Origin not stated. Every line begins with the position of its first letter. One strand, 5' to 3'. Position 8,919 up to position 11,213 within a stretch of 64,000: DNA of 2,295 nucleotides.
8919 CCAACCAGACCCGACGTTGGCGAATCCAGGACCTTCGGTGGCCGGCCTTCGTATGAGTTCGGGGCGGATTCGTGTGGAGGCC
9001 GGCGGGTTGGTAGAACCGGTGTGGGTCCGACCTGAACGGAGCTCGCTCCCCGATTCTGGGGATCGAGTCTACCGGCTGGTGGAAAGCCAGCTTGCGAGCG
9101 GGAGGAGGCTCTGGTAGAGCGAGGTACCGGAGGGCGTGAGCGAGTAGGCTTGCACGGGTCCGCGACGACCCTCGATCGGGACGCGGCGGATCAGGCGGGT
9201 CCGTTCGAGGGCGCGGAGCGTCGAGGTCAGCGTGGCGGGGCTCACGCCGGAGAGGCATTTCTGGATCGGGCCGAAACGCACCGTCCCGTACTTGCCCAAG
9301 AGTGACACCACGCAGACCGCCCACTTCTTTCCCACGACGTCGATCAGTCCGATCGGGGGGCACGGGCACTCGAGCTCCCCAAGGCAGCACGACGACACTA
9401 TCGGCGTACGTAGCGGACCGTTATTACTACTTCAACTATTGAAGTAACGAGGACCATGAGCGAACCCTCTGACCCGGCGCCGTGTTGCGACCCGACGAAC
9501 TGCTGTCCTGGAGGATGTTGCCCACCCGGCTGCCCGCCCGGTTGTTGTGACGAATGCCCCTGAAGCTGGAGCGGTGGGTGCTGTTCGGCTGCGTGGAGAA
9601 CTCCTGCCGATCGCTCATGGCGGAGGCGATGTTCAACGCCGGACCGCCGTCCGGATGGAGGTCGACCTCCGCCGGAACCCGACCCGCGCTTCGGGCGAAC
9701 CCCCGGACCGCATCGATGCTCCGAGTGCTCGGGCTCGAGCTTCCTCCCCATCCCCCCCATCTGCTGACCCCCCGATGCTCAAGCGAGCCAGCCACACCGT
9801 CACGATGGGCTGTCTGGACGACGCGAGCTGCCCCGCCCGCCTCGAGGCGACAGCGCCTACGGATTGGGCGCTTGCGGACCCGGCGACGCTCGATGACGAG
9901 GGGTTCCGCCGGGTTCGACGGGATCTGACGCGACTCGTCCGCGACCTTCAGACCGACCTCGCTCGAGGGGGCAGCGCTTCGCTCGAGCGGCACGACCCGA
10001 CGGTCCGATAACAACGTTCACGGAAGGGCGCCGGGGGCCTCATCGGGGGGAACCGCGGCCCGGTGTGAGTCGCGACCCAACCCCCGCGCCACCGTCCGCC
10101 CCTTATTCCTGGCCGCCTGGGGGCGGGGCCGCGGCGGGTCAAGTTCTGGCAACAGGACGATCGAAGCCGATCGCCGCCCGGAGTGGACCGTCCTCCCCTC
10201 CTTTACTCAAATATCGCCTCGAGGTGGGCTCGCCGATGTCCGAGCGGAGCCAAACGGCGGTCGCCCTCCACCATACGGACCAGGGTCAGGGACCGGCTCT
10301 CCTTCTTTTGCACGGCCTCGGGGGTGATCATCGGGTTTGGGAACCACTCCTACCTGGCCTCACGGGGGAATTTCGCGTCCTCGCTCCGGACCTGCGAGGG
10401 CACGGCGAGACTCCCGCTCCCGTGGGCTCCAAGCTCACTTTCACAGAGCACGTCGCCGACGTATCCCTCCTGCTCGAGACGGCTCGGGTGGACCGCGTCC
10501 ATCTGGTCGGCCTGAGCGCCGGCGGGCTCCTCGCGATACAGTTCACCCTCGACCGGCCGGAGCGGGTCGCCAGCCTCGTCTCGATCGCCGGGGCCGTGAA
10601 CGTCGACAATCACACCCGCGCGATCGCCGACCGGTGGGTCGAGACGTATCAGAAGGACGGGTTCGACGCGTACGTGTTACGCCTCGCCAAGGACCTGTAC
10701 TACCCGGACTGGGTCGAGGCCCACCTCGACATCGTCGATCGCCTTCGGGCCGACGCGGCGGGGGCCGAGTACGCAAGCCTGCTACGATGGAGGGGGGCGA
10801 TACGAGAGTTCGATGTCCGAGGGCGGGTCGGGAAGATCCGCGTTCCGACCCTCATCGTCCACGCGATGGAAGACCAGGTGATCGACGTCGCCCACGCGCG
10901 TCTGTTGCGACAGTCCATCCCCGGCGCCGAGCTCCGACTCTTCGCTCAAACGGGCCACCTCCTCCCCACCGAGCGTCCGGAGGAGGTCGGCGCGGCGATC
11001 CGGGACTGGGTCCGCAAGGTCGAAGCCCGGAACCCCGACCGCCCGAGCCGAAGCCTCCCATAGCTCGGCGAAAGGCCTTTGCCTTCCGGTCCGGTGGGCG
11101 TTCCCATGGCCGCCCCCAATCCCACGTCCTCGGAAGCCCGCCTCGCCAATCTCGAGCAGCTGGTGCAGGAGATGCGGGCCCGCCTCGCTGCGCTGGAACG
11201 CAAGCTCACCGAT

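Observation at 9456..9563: Unannotated 35-codon, 10-cysteine peptide with four vicinal CC pairs, overlapped with arsC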

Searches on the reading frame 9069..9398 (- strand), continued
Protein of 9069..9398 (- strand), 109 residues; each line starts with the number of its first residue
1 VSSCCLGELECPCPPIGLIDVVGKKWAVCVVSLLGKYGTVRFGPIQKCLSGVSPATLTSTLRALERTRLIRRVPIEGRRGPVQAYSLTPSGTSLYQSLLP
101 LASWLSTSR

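Call 54: search_solved_structures(query=A1, max_evalue=0.001, show_alignments=5)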
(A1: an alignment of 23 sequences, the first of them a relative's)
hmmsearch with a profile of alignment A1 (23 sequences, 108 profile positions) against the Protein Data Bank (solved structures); distinct sequences matched with E-value up to 0.001: 14.
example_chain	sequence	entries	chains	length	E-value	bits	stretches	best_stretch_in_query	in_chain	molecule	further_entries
3df8_A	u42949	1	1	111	2e-09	41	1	11-106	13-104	possible HxlR family transcriptional factor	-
1yyv_A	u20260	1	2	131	2.5e-08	37.5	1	12-106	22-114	putative transcriptional regulator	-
1z7u_A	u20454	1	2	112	4.6e-08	36.6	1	24-105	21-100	hypothetical protein EF0647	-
9wvg_C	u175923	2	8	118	8e-08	35.8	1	19-104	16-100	Uncharacterized HTH-type transcriptional regulator YdzF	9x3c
7bze_A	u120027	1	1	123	8.6e-08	35.7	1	13-104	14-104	HTH-type transcriptional activator HxlR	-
7bzd_A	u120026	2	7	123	1.1e-07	35.4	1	16-104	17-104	HTH-type transcriptional activator HxlR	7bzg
2f2e_A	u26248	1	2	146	1.2e-06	32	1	10-104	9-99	PA1607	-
4hqm_A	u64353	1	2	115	3e-06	30.8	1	18-107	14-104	QsrR protein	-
4hqe_A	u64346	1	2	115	3.5e-06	30.5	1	18-107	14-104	Transcriptional regulator QsrR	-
5hs7_A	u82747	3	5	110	7.8e-06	29.4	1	13-105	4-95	HTH-type transcriptional regulator YodB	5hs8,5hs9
2hzt_A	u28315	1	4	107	9.9e-05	25.9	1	19-104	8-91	Putative HTH-type transcriptional regulator ytcD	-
4a5m_A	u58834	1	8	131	0.00019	25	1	13-105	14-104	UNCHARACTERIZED HTH-TYPE TRANSCRIPTIONAL REGULATOR YYBR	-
7kd3_A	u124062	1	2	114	0.00045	23.8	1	9-104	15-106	Putative transcriptional regulator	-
4a5n_A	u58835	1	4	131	0.00088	22.8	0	18-105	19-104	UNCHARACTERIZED HTH-TYPE TRANSCRIPTIONAL REGULATOR YYBR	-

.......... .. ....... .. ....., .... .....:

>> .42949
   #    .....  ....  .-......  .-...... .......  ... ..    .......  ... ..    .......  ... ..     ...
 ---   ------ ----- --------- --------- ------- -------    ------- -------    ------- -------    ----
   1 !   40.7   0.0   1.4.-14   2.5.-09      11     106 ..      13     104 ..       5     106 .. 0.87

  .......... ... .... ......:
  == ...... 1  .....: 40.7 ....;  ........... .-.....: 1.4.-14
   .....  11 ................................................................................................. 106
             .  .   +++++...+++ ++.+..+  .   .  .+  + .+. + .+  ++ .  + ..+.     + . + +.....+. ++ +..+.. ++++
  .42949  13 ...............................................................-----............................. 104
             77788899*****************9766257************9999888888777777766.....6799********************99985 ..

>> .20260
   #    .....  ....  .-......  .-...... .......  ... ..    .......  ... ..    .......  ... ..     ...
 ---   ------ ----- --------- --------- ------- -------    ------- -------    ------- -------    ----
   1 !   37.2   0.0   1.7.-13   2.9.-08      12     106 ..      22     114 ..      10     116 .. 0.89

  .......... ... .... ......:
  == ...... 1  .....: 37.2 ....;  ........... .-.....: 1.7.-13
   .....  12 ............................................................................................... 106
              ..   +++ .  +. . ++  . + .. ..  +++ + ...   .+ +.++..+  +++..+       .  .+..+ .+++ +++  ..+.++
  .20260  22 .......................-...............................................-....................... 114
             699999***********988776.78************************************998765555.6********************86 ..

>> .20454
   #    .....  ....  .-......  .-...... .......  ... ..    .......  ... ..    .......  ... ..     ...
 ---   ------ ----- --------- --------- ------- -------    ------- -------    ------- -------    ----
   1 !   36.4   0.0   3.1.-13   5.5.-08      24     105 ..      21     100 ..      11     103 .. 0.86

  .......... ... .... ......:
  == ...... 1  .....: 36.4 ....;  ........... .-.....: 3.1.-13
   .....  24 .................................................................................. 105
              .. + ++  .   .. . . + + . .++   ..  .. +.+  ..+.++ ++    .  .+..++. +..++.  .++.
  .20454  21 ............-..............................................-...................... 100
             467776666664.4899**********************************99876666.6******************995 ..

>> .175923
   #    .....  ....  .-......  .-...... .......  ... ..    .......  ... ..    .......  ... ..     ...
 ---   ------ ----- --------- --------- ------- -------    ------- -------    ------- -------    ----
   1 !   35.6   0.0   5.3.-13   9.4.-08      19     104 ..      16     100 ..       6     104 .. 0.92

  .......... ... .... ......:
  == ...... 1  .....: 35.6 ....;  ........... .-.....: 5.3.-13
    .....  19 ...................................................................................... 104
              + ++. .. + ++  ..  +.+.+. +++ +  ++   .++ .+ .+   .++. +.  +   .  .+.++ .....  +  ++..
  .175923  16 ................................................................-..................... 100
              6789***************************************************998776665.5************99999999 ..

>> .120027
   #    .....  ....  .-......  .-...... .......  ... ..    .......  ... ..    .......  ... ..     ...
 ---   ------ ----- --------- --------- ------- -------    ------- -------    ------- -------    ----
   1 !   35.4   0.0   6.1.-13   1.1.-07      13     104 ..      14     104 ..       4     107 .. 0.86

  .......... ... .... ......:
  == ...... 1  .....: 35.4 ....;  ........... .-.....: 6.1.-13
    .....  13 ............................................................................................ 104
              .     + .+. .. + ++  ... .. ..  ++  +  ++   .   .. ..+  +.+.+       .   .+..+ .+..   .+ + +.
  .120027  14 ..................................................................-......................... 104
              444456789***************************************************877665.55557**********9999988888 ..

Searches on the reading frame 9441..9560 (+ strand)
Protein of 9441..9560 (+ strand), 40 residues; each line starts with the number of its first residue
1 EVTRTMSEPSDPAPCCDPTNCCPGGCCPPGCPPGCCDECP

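Call 3: search_protein_families(library=pfam, proteins=[window:9456-9560:+], max_evalue=1)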
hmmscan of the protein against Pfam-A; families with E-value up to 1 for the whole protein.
seq(35 aa): 0 families

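Call 4: search_protein_families(library=ncbifam, proteins=[window:9456-9560:+], max_evalue=1)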
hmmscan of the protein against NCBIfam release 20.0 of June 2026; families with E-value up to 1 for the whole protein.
seq(35 aa): 0 families

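Call 6: find_homologous_proteins(query=window:9441-9560:+, max_evalue=10)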
Query seq(40 aa): no candidate shares three 5-residue words with the query. No homologue found.

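Call 28: list_cluster_members(proteins=[window:9456-9560:+, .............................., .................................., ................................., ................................, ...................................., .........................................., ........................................, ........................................, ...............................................])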
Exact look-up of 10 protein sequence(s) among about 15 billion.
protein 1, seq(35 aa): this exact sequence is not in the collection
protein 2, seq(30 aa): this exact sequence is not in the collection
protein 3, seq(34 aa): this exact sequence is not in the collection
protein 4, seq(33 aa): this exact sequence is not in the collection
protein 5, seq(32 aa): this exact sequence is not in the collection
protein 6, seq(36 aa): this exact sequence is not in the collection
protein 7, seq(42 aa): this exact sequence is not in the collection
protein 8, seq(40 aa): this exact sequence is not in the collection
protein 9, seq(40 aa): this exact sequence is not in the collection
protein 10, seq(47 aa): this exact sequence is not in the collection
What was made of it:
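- No gene caller has reported any of ten members checked (call 28).
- Tried and rejected: The exact look-up of 10 members (call 28) shows that they are simply not called as genes.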

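Call 36: search_solved_structures(query=window:9456-9560:+, max_evalue=10, show_alignments=3)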
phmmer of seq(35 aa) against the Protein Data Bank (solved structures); distinct sequences matched with E-value up to 10: 2.
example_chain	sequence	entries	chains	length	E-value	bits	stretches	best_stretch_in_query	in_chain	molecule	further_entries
2hm4_A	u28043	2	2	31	7.2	10.6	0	14-33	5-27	Nematocyst outer wall antigen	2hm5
4qxf_E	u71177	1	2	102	8.5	10.3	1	19-32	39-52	R-spondin-1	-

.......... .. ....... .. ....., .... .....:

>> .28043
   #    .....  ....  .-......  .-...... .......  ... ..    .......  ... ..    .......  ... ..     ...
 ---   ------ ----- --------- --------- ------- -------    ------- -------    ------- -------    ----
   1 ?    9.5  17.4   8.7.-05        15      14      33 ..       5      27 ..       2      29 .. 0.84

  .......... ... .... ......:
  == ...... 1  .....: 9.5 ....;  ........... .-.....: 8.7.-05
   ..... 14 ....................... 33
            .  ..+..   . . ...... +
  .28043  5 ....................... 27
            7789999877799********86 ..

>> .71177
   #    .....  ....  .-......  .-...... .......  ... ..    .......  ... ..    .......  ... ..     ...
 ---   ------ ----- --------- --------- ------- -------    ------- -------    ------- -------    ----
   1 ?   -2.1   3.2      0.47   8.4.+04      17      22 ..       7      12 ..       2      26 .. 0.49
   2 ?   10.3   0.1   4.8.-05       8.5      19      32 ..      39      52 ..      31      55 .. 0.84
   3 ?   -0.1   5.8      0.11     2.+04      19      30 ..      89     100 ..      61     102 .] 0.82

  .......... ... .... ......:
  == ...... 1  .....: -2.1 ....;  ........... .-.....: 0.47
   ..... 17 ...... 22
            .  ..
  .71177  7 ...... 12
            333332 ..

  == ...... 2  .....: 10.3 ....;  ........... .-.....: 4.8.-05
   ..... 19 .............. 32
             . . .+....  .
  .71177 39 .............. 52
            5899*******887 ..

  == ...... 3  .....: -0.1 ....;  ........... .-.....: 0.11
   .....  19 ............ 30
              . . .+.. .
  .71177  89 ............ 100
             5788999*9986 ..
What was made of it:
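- On Metallothionein (operational definition): No significant PDB hit (call 36).
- Tried and rejected: PDB: best E=7, a Hydra Cys-rich domain (call 36).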

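Call 43: search_protein_representatives(protein=window:9456-9560:+)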
Query: 35 residues. Proteins with E-value up to 0.001 (for the whole library): 0; up to 1e-10: 0; up to 1e-30: 0. The best 0 are listed.
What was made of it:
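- Tried and rejected: Exhaustive phmmer against 1.84 billion representatives: 0 hits (call 43).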

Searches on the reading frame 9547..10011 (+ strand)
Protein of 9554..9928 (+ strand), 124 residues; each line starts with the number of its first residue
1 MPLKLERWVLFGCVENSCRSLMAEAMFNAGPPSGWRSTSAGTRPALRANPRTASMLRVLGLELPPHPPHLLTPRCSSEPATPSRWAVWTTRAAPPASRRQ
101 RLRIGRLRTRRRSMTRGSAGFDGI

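Call 3: search_protein_families(library=pfam, proteins=[window:9554-9928:+, window:9547-10011:+], max_evalue=1)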
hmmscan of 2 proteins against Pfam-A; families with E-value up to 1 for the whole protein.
window:9554-9928:+ (124 aa): 2 families
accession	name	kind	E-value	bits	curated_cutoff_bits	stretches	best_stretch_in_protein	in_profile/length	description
PF01451.26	LMWPc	-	5.7e-09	36.7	23.2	1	9-68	1-67/144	Low molecular weight phosphotyrosine protein phosphatase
PF02993.19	MCPVI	-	0.59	10.4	28.4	1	39-115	135-212/225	Minor capsid protein VI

window:9547-10011:+ (154 aa): 1 family
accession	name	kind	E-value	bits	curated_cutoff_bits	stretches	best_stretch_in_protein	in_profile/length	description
PF01451.26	LMWPc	-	0.21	12.3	23.2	1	105-134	114-143/144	Low molecular weight phosphotyrosine protein phosphatase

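Call 4: search_protein_families(library=ncbifam, proteins=[window:9554-9928:+, window:9547-10011:+], max_evalue=1)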
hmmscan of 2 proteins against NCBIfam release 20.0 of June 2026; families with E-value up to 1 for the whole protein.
window:9554-9928:+ (124 aa): 3 families
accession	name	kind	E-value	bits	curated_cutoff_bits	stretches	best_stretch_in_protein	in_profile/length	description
NF010053.0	PRK13530.1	subfamily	0.0029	18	215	1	8-62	5-58/133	arsenate reductase (thioredoxin)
TIGR02691.1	arsC_pI258_fam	equivalog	0.011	16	174.3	1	10-52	2-43/129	arsenate reductase (thioredoxin)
TIGR02689.1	ars_reduc_gluta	equivalog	0.021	15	157.6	1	9-62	3-55/126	arsenate reductase, glutathione/glutaredoxin type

window:9547-10011:+ (154 aa): 2 families
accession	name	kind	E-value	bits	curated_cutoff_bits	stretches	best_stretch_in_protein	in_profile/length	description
NF010053.0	PRK13530.1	subfamily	0.00034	21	215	1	74-134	68-128/133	arsenate reductase (thioredoxin)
TIGR02691.1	arsC_pI258_fam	equivalog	0.036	14.3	174.3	1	74-129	63-124/129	arsenate reductase (thioredoxin)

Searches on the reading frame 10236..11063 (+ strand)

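Call 3: search_protein_families(library=pfam, proteins=[window:10236-11063:+], max_evalue=1)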
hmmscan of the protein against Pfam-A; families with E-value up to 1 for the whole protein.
window:10236-11063:+ (275 aa): 14 families
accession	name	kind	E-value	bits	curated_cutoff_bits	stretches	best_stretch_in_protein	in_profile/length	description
PF00561.26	Abhydrolase_1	-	7.5e-34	117.9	25.8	1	20-246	1-243/245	alpha/beta hydrolase fold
PF12697.13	Abhydrolase_6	-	7.8e-23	82.7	26.3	1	22-252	1-215/217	Alpha/beta hydrolase family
PF12146.15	Hydrolase_4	-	3.6e-21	76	27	1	21-247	6-238/239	Serine aminopeptidase, S33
PF00326.27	Peptidase_S9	-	4.6e-06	26.7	22.6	1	83-138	61-120/213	Prolyl oligopeptidase family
PF02230.22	Abhydrolase_2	-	8.5e-05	22.9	23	0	85-125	104-144/217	Phospholipase/Carboxylesterase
PF00756.26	Esterase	-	0.0077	16.5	22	1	88-124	117-153/251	Putative esterase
PF02129.25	Peptidase_S15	-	0.013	15.7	23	1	86-219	95-239/262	X-Pro dipeptidyl-peptidase (S15 family)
PF20434.5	BD-FAE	-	0.013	15.4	26.8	0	200-226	187-213/215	BD-FAE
PF01738.24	DLH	-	0.018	15.1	21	0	200-243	141-188/217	Dienelactone hydrolase family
PF02089.21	Palm_thioest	-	0.022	14.9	26.8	1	68-165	53-144/254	Palmitoyl protein thioesterase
PF03096.20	Ndr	-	0.036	13.2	23.3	1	70-145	83-159/283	Ndr family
PF06821.19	Ser_hydrolase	-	0.062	13.6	22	0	199-242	112-154/172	Serine hydrolase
PF07859.19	Abhydrolase_3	-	0.087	13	25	1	65-123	51-112/210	alpha/beta hydrolase fold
PF03959.19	FSH1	-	0.18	11.9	21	1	200-248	158-206/211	Serine hydrolase (FSH1)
